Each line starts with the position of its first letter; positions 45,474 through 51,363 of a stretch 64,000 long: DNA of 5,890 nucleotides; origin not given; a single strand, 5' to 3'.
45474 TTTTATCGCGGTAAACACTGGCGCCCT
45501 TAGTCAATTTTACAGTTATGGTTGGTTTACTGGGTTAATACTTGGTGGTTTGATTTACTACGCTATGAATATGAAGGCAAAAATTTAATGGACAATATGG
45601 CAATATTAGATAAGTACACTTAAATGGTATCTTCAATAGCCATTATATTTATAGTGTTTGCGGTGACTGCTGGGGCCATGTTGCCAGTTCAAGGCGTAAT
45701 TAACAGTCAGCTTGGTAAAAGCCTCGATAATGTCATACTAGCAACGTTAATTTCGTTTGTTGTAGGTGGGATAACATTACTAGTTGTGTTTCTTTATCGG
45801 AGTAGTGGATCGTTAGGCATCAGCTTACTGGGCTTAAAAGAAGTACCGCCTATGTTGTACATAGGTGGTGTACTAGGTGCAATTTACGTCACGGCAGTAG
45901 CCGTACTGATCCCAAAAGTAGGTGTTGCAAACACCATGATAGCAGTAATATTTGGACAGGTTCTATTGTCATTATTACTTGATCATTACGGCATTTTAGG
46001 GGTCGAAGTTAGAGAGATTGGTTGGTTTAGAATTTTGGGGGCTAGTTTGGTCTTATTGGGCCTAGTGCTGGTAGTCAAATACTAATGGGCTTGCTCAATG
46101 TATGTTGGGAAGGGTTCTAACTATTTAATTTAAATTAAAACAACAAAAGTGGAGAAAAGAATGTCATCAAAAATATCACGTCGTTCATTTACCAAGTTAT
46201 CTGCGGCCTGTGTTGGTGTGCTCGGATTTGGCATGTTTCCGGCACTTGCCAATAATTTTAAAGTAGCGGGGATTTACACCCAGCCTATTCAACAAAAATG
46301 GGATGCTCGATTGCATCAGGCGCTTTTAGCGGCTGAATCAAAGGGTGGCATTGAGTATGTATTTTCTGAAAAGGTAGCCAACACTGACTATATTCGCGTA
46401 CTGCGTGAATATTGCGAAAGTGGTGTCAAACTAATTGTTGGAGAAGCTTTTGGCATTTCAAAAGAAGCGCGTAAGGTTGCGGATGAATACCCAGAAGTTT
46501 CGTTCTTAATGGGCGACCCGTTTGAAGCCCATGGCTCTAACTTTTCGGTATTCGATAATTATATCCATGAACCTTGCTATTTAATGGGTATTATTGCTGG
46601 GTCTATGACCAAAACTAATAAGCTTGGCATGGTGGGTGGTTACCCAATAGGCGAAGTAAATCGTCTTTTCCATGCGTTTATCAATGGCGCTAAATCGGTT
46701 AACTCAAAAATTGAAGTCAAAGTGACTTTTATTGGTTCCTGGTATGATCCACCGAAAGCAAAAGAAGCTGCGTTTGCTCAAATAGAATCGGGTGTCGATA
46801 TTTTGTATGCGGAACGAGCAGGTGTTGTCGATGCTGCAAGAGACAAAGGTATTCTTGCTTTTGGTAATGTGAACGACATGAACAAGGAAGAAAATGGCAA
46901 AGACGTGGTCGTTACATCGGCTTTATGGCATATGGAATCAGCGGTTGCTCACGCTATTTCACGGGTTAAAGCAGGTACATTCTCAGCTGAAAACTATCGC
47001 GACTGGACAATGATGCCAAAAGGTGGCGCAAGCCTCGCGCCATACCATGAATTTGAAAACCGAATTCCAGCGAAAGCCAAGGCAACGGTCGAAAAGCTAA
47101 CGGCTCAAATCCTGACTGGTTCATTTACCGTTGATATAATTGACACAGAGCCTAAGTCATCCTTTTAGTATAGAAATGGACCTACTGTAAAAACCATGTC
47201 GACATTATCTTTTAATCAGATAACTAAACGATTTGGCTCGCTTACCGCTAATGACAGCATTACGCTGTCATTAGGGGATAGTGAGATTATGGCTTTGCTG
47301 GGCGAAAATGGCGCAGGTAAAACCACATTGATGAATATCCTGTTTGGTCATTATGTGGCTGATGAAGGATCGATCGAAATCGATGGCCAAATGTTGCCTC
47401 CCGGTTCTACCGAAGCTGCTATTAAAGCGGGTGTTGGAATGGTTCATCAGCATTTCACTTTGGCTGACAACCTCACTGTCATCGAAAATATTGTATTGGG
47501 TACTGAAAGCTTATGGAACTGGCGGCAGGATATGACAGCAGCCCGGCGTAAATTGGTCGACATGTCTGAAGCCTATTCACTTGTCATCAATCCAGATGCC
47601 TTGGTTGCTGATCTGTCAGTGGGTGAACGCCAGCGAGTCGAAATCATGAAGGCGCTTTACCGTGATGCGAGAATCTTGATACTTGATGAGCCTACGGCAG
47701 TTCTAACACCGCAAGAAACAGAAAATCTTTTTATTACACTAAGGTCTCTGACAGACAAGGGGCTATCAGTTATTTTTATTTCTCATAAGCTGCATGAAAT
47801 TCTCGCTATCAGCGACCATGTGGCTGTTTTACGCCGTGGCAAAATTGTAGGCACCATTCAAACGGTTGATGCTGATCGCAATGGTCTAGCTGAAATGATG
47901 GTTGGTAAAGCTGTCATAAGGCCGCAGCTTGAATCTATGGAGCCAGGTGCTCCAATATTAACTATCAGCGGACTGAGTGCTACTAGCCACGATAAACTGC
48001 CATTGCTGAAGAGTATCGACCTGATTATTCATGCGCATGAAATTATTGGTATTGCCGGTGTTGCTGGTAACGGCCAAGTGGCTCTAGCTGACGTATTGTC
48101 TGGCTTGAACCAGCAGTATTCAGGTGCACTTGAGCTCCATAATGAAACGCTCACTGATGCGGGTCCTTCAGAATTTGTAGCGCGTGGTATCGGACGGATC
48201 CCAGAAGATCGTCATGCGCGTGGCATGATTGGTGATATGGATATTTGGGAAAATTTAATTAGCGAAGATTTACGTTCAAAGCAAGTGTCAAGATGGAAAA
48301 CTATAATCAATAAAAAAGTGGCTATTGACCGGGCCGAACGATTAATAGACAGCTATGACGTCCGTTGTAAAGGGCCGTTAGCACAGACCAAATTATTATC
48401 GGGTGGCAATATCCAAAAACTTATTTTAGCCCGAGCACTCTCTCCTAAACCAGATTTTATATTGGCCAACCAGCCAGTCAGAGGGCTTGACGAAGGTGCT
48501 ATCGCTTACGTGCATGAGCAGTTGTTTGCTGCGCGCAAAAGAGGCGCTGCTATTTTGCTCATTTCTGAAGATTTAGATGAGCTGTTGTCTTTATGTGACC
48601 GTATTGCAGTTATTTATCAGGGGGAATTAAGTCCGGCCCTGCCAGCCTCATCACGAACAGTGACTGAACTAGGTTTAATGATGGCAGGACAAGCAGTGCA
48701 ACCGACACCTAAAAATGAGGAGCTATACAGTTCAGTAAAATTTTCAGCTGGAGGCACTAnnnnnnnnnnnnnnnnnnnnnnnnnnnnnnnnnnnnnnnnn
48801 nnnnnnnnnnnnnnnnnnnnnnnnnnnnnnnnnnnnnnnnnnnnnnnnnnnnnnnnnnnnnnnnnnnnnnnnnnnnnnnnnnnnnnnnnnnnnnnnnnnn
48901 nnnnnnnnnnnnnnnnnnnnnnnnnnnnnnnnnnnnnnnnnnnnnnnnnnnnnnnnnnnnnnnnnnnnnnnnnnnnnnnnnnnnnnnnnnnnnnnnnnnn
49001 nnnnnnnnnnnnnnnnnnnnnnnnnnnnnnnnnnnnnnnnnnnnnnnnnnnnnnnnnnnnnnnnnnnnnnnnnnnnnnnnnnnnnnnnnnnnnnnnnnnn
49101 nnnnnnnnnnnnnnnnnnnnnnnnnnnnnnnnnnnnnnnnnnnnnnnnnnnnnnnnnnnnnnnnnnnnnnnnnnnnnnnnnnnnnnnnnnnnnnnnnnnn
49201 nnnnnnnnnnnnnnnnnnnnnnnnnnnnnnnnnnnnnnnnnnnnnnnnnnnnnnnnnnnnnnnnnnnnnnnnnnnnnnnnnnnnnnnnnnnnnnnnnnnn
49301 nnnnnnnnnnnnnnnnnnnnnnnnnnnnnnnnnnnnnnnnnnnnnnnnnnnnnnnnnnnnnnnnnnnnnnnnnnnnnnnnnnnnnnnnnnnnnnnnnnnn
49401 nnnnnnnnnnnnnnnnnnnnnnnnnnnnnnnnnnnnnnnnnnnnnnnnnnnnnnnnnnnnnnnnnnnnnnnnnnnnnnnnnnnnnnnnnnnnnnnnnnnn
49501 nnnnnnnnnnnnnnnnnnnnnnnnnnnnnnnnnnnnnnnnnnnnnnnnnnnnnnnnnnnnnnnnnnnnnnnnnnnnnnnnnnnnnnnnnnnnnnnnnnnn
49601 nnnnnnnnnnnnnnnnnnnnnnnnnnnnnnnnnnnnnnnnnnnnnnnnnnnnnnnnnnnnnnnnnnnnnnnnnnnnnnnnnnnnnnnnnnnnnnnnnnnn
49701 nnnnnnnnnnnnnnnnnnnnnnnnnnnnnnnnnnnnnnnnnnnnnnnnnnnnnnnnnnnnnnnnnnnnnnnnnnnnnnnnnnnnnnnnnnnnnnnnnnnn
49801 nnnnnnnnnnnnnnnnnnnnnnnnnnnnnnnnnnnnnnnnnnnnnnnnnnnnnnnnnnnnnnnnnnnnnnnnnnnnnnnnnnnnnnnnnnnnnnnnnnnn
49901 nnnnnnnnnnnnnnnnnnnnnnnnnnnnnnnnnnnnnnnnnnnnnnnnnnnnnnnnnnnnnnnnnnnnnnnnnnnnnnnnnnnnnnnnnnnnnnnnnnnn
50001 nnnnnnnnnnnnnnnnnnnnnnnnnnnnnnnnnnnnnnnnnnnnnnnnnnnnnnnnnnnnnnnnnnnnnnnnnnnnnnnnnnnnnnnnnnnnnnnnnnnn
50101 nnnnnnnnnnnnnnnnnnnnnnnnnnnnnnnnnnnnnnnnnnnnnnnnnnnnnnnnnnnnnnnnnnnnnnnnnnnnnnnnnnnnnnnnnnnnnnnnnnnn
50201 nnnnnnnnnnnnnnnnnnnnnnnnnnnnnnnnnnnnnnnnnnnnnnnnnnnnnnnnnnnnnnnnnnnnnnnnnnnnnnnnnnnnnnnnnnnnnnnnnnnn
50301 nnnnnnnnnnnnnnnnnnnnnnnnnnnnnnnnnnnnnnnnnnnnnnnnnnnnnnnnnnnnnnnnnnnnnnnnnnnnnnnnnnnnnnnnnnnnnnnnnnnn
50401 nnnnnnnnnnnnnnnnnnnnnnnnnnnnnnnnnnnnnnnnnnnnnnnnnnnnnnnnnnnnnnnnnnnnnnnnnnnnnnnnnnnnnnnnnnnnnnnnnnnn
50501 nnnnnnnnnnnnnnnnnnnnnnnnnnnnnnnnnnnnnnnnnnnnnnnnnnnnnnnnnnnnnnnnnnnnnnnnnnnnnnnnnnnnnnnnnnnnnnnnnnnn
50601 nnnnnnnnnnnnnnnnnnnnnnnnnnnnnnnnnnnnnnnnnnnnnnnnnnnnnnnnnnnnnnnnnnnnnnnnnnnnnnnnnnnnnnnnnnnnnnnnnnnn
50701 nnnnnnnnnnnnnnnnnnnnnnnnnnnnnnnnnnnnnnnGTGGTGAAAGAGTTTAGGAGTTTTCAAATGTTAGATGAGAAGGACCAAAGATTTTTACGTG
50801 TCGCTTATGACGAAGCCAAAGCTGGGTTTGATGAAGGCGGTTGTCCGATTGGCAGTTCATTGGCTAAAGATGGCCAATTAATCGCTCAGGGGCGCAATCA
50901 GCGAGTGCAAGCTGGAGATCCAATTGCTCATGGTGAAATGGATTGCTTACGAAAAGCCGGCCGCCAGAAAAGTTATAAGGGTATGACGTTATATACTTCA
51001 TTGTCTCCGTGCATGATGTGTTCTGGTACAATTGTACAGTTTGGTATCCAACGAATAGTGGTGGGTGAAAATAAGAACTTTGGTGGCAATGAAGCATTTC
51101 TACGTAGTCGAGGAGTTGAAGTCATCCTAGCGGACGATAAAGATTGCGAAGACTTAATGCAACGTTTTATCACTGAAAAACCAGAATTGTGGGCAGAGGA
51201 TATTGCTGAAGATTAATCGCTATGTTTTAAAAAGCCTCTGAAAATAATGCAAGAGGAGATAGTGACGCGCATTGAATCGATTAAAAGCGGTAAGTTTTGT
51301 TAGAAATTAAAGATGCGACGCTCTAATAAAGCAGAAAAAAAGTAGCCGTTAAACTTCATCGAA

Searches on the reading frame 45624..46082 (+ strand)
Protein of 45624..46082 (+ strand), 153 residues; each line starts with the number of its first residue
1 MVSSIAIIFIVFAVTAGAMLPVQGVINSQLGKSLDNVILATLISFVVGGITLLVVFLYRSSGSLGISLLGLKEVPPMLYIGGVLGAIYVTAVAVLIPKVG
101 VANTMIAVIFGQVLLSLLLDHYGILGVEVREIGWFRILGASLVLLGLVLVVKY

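Call 5: search_protein_families(library=pfam, max_evalue=0.01, proteins=[window:45624-46082:+])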
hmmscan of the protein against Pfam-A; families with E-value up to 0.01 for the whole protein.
window:45624-46082:+ (153 aa): 1 family
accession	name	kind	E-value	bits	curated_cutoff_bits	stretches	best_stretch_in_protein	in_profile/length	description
PF04657.19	DMT_YdcZ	-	2.6e-39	135.1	24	1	9-149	2-140/140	Putative inner membrane exporter, YdcZ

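Call 6: search_protein_families(library=ncbifam, max_evalue=0.01, proteins=[window:45624-46082:+])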
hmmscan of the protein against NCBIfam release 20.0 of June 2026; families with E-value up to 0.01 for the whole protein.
window:45624-46082:+ (153 aa): 0 families

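Call 67: search_protein_families(library=ncbifam, max_evalue=0.001, proteins=[window:45624-46082:+])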
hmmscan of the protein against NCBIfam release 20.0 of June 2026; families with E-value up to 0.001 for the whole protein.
window:45624-46082:+ (153 aa): 0 families

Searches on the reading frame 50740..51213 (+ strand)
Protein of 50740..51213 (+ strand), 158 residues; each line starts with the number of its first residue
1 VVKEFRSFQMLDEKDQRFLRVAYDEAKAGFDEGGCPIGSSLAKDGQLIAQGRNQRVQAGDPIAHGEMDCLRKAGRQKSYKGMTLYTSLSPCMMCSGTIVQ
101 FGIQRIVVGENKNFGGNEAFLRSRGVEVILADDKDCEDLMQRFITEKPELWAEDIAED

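Call 67: search_protein_families(library=ncbifam, max_evalue=0.001, proteins=[window:50740-51213:+])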
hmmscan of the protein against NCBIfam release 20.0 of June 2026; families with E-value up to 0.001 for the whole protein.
window:50740-51213:+ (158 aa): 5 families
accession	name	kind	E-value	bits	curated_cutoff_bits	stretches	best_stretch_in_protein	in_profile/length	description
NF008113.2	PRK10860.1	equivalog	4.1e-19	69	150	1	14-113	6-108/165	tRNA adenosine(34) deaminase TadA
TIGR00326.1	eubact_ribD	equivalog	1.8e-09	37.3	156.35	1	36-146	20-135/343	bifunctional diaminohydroxyphosphoribosylaminopyrimidine deaminase/5-amino-6-(5-phosphoribosylamino)uracil reductase RibD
NF041025.1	antiphage_deaminase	equivalog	7.5e-09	35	400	1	63-107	338-384/437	anti-phage dCTP deaminase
NF008052.0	PRK10786.1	equivalog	3.7e-05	22.6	500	1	35-108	25-98/367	bifunctional diaminohydroxyphosphoribosylaminopyrimidine deaminase/5-amino-6-(5-phosphoribosylamino)uracil reductase RibD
TIGR02571.1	ComEB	equivalog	0.00022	21.2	219.45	0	64-110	69-116/151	ComE operon protein 2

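Call 80: find_encoding_contigs(protein=window:50767-51213:+, flank=10000, max_places=10)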
Protein window:50767-51213:+ (149 aa): 24 contigs read that carry it; 10 places shown.
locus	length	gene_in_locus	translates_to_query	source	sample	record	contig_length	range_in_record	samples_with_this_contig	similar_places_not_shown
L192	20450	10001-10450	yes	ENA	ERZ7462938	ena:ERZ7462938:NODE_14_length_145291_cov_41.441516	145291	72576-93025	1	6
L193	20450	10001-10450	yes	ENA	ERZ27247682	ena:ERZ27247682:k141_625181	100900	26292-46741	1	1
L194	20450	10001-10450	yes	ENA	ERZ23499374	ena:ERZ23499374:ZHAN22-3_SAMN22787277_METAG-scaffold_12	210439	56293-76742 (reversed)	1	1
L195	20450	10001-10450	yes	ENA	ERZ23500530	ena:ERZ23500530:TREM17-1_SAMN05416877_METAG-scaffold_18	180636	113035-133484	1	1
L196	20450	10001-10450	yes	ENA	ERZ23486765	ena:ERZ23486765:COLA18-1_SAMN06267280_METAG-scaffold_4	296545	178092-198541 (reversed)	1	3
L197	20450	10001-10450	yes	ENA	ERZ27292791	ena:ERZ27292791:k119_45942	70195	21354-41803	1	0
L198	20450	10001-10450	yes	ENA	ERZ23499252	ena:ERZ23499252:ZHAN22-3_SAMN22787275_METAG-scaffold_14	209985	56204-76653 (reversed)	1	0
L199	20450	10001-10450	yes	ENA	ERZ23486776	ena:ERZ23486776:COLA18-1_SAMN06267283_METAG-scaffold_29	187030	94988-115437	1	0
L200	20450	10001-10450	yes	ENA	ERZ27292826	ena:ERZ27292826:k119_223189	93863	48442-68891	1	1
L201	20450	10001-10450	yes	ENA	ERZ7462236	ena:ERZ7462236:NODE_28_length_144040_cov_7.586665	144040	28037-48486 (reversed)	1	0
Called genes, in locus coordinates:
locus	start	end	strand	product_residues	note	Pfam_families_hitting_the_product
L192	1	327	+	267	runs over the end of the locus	PF00378:ECH_1, PF16113:ECH_2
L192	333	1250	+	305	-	PF00682:HMGL-like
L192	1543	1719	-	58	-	-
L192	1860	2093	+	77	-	-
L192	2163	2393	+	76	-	-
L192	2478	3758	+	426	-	PF01546:Peptidase_M20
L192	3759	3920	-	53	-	-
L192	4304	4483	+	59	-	-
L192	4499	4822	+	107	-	-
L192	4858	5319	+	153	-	PF04657:DMT_YdcZ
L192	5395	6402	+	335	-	PF02608:Bmp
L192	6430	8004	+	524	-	PF00005:ABC_tran, PF13304:AAA_21 (faint), PF00005:ABC_tran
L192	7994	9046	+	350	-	PF02653:BPD_transp_2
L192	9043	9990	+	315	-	PF02653:BPD_transp_2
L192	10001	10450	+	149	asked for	PF00383:dCMP_cyt_deam_1, PF14437:MafB19-deam, PF14439:Bd3614-deam (weak)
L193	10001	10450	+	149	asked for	PF00383:dCMP_cyt_deam_1, PF14437:MafB19-deam, PF14439:Bd3614-deam (weak)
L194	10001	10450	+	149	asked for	PF00383:dCMP_cyt_deam_1, PF14437:MafB19-deam, PF14439:Bd3614-deam (weak)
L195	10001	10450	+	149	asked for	PF00383:dCMP_cyt_deam_1, PF14437:MafB19-deam, PF14439:Bd3614-deam (weak)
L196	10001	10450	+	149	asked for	PF00383:dCMP_cyt_deam_1, PF14437:MafB19-deam, PF14439:Bd3614-deam (weak)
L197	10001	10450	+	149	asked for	PF00383:dCMP_cyt_deam_1, PF14437:MafB19-deam, PF14439:Bd3614-deam (weak)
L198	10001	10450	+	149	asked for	PF00383:dCMP_cyt_deam_1, PF14437:MafB19-deam, PF14439:Bd3614-deam (weak)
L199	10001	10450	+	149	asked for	PF00383:dCMP_cyt_deam_1, PF14437:MafB19-deam, PF14439:Bd3614-deam (weak)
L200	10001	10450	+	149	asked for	PF00383:dCMP_cyt_deam_1, PF14437:MafB19-deam, PF14439:Bd3614-deam (weak)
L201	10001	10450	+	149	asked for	PF00383:dCMP_cyt_deam_1, PF14437:MafB19-deam, PF14439:Bd3614-deam (weak)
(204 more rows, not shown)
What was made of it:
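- Checked: It is also found in 10 of 10 contigs from ten different samples that were picked through the neighbouring deaminase gene (call 80).
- Tried and rejected: Ten contigs reached through the deaminase all had the window architecture (call 80).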
